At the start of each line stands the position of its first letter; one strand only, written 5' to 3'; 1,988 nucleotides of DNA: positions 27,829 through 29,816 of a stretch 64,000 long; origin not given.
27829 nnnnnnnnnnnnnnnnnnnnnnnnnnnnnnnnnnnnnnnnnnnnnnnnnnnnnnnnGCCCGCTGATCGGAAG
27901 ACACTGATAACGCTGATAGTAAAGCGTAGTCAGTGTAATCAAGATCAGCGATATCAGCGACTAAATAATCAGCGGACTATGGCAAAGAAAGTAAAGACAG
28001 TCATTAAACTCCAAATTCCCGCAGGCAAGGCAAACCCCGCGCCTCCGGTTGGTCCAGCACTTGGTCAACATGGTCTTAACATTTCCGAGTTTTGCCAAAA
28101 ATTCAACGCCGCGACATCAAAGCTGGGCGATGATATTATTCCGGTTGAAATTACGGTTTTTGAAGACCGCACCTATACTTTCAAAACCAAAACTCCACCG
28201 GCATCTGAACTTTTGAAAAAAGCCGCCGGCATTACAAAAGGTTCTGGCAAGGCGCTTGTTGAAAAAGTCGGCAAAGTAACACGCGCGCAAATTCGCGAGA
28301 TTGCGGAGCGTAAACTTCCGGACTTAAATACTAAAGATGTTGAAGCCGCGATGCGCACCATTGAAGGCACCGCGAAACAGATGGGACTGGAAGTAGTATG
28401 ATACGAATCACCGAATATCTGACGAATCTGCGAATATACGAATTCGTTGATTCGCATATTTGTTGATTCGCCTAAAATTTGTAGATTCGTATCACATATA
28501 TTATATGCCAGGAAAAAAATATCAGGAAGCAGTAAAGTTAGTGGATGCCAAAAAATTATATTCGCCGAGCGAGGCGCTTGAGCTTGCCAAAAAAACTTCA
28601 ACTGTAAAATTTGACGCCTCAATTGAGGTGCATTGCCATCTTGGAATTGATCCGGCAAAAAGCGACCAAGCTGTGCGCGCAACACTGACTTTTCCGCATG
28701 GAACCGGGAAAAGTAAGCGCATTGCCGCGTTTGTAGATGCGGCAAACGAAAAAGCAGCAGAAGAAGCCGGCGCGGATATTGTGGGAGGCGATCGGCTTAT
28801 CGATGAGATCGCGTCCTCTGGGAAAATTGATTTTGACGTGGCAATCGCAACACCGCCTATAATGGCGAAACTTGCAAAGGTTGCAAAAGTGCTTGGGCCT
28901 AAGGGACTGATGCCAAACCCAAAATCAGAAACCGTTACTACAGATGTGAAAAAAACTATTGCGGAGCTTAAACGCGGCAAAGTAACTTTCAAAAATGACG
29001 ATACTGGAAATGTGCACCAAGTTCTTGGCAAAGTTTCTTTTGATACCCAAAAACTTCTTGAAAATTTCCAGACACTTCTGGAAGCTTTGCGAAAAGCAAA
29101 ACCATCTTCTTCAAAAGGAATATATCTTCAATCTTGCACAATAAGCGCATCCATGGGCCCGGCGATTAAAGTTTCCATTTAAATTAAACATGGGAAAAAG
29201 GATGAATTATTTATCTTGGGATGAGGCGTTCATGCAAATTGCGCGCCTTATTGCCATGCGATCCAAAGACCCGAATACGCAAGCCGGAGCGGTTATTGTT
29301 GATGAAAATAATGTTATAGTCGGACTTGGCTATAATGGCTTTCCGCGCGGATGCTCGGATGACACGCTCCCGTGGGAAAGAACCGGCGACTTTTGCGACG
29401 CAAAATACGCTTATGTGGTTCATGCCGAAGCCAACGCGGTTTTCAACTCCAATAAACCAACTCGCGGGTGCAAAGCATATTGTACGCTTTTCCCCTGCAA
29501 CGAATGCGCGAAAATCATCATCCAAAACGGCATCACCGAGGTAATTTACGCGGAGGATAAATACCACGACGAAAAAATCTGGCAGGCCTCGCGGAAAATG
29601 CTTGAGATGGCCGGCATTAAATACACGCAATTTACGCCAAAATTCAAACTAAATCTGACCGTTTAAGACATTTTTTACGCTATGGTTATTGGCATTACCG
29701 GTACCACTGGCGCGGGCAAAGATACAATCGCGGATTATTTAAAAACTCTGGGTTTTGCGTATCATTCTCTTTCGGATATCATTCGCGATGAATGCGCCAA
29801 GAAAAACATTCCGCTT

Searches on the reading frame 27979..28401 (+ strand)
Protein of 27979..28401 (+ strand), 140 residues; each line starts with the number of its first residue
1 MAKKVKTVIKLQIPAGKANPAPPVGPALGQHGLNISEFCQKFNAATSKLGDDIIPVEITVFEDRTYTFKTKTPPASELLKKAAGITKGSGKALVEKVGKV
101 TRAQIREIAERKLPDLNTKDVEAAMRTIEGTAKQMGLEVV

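Call 39: search_protein_families(library=pfam, proteins=[window:27979-28401:+], max_evalue=0.00001)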
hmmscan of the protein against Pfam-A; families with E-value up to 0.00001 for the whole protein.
window:27979-28401:+ (140 aa): 2 families
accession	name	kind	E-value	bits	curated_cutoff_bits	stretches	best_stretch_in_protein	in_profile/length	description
PF03946.19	Ribosomal_L11_N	-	9e-28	96.3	32.9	1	9-66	1-58/58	Ribosomal protein L11, N-terminal domain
PF00298.24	Ribosomal_L11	-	1.3e-27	96.4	21.4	1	71-139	1-69/69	Ribosomal protein L11, RNA binding domain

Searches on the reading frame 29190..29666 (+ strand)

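Call 39: search_protein_families(library=pfam, proteins=[window:29190-29666:+], max_evalue=0.00001)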
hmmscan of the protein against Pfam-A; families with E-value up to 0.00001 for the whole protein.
window:29190-29666:+ (158 aa): 2 families
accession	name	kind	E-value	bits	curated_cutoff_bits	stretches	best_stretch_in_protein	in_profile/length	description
PF00383.29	dCMP_cyt_deam_1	-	1.2e-23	83.3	25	1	9-121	2-101/102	Cytidine and deoxycytidylate deaminase zinc-binding region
PF14437.12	MafB19-deam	-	8.7e-12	45.6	27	1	9-123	2-102/142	MafB19-like deaminase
